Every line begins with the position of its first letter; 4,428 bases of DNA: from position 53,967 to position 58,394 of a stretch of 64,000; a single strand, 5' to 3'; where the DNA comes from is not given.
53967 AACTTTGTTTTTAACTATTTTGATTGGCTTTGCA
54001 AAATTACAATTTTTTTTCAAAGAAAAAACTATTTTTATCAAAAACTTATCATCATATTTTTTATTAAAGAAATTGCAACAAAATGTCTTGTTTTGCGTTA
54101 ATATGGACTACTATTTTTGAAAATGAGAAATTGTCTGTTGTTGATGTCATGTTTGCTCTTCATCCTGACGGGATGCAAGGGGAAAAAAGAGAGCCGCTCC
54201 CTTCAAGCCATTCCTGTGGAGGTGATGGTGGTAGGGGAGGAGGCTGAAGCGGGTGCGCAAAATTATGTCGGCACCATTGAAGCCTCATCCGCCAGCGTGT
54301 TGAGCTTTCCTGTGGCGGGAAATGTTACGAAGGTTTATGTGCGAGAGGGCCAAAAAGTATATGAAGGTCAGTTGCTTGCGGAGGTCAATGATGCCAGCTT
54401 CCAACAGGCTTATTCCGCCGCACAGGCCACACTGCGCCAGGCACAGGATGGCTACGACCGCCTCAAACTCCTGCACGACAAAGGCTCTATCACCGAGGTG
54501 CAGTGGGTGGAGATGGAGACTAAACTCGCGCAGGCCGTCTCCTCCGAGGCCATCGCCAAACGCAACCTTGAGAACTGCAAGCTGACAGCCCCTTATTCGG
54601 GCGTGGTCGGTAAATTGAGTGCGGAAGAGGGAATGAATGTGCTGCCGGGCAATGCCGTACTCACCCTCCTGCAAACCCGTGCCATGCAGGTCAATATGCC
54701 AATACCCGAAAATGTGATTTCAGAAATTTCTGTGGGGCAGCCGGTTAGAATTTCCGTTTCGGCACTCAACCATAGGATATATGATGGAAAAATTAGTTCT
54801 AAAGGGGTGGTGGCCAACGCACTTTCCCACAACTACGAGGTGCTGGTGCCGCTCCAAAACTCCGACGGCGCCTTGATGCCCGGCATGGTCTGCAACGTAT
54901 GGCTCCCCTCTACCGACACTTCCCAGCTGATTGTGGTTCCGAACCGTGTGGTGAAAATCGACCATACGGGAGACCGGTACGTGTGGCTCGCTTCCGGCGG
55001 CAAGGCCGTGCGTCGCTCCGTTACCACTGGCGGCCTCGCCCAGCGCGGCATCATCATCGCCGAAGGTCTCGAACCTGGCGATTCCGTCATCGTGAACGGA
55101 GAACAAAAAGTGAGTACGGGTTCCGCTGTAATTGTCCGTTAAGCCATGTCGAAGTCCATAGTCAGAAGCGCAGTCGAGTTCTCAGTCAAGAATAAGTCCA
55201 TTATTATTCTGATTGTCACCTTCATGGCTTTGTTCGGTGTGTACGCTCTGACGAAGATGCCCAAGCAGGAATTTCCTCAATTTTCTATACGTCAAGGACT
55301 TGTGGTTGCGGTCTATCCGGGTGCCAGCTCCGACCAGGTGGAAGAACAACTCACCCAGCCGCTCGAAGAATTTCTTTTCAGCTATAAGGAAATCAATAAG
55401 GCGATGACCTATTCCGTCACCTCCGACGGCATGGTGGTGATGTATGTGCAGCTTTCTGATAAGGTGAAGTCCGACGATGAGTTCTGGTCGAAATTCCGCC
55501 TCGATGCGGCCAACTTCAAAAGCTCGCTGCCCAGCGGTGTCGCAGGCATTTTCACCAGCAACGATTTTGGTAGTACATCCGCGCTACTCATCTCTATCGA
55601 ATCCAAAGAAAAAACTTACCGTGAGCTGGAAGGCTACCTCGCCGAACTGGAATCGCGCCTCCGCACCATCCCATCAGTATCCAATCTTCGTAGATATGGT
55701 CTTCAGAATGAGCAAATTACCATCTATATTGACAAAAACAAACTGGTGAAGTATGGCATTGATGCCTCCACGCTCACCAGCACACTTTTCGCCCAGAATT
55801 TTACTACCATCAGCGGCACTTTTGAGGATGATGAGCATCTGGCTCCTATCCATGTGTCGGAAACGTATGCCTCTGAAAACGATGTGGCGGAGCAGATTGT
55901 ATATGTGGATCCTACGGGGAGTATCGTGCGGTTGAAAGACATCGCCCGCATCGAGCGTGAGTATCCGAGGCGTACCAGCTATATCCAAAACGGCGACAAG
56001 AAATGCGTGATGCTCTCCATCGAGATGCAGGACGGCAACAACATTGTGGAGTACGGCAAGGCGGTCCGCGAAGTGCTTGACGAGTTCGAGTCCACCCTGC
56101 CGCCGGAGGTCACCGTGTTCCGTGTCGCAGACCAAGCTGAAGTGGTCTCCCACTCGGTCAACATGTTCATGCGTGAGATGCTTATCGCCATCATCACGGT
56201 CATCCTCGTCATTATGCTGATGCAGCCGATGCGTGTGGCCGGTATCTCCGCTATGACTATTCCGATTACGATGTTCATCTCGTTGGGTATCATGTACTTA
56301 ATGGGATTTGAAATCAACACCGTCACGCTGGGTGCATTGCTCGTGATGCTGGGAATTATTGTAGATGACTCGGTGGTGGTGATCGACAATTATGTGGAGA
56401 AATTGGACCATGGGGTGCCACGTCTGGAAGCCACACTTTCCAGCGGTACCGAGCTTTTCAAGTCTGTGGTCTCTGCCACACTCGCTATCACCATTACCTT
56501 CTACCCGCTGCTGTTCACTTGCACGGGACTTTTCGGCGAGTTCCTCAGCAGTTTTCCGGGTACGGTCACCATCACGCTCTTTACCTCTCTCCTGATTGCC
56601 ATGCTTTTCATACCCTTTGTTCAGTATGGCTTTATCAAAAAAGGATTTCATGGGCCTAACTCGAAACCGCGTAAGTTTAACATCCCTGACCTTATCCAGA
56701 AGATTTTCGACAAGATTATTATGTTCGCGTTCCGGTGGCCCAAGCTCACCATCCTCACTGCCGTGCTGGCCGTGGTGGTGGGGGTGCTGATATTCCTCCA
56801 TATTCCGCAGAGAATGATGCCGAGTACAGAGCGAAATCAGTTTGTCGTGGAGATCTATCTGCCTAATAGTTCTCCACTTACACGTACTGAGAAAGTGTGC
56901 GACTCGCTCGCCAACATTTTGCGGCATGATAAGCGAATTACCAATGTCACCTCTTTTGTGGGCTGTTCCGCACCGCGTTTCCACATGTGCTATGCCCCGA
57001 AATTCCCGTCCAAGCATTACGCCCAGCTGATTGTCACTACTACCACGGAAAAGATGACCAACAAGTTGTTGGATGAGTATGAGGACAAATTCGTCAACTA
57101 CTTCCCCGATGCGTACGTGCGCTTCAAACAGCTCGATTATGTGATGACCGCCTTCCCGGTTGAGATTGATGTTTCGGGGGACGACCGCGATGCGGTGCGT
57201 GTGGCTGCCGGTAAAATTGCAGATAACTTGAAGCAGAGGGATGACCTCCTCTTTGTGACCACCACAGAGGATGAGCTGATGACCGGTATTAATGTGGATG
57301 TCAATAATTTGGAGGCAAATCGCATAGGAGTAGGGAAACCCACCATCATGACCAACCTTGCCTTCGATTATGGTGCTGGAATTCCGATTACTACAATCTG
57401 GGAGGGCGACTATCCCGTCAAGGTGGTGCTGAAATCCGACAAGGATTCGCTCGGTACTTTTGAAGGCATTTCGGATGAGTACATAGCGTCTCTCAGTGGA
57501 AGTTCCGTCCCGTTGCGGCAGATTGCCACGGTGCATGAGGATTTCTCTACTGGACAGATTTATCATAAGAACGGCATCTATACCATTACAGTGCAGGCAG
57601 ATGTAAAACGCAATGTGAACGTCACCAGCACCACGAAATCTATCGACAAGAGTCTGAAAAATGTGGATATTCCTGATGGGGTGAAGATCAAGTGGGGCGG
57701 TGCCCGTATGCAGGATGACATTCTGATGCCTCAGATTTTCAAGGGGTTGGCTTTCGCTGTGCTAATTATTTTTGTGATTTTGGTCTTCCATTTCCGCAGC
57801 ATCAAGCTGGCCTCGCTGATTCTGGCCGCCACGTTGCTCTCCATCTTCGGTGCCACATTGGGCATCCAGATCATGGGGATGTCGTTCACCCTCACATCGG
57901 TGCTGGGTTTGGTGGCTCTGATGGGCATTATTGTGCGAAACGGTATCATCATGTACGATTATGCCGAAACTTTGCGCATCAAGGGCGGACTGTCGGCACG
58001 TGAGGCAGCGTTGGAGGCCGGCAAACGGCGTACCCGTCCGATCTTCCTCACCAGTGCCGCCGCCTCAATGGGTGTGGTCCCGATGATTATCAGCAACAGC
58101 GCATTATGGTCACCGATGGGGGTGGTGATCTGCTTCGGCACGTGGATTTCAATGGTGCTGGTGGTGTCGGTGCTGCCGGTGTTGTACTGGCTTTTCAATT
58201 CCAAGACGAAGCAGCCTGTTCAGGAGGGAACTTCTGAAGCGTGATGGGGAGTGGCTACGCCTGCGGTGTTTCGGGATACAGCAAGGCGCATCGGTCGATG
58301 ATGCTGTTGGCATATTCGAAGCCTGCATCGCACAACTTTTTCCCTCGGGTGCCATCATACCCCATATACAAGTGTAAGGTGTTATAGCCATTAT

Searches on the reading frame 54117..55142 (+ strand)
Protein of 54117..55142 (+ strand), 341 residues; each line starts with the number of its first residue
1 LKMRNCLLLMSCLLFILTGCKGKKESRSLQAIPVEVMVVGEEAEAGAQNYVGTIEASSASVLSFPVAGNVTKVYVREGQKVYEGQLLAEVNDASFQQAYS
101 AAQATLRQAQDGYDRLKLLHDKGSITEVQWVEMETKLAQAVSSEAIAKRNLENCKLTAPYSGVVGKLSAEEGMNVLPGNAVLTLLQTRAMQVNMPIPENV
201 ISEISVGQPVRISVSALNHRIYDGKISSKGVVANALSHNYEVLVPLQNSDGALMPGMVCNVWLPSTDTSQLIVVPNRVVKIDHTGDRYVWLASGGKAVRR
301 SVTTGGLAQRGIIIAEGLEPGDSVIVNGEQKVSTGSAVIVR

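Call 46: search_protein_families(library=pfam, proteins=[window:54117-55142:+], max_evalue=0.001)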
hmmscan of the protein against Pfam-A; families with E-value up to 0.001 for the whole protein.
window:54117-55142:+ (341 aa): 4 families
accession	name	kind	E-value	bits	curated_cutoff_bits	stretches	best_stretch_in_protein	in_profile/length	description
PF16576.10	HlyD_D23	-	2.5e-23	82.9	30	1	53-258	11-213/214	Barrel-sandwich domain of CusB or HlyD membrane-fusion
PF13437.12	HlyD_3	-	8.4e-15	55.9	22.2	1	156-256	2-106/106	HlyD family secretion protein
PF13533.13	Biotin_lipoyl_2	-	5.8e-09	36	29.8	1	62-90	3-31/32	Biotin-lipoyl like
PF00364.28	Biotin_lipoyl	-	4.1e-07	30.2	22.1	0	62-89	45-72/73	Biotin-requiring enzyme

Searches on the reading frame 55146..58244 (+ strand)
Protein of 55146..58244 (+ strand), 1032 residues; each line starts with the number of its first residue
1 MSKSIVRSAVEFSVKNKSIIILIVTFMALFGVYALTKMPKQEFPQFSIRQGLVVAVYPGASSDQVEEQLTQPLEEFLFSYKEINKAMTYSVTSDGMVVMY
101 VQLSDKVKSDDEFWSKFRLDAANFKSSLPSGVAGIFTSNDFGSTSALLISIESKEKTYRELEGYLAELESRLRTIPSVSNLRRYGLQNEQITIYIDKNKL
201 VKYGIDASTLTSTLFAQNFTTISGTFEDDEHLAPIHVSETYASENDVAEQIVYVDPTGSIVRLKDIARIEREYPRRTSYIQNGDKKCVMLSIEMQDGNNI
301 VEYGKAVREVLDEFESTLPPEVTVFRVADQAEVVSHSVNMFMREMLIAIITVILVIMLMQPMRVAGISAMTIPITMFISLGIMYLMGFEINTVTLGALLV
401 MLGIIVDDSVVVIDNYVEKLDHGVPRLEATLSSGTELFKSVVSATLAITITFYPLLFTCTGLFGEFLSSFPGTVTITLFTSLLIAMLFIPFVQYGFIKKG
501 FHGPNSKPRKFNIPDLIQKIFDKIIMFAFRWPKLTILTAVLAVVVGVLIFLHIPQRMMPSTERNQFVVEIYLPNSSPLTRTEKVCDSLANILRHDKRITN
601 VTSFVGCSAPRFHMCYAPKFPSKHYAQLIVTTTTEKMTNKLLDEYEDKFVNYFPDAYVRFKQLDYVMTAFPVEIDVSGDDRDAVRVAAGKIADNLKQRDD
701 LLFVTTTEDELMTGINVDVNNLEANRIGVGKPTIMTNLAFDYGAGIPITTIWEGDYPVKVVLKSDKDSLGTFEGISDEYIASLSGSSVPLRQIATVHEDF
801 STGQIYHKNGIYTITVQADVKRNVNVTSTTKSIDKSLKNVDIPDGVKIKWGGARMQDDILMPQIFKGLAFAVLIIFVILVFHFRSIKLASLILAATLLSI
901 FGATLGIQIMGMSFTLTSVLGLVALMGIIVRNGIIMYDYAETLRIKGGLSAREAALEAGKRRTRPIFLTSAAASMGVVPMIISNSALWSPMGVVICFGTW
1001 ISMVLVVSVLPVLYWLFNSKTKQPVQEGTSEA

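Call 20: search_protein_families(library=pfam, proteins=[window:55146-58244:+], max_evalue=0.001)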
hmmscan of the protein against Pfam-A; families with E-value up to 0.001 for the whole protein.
window:55146-58244:+ (1032 aa): 3 families
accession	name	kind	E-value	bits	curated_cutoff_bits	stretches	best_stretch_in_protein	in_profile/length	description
PF00873.25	ACR_tran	-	1.1e-164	550.1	28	1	10-1017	2-1020/1021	AcrB/AcrD/AcrF family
PF03176.21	MMPL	-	4.1e-18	65.9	20.5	2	278-492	78-298/333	MMPL family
PF02355.23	SecD_SecF_C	-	3.8e-05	23.6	20.5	1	342-486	34-180/189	Protein export membrane protein SecD/SecF, C-terminal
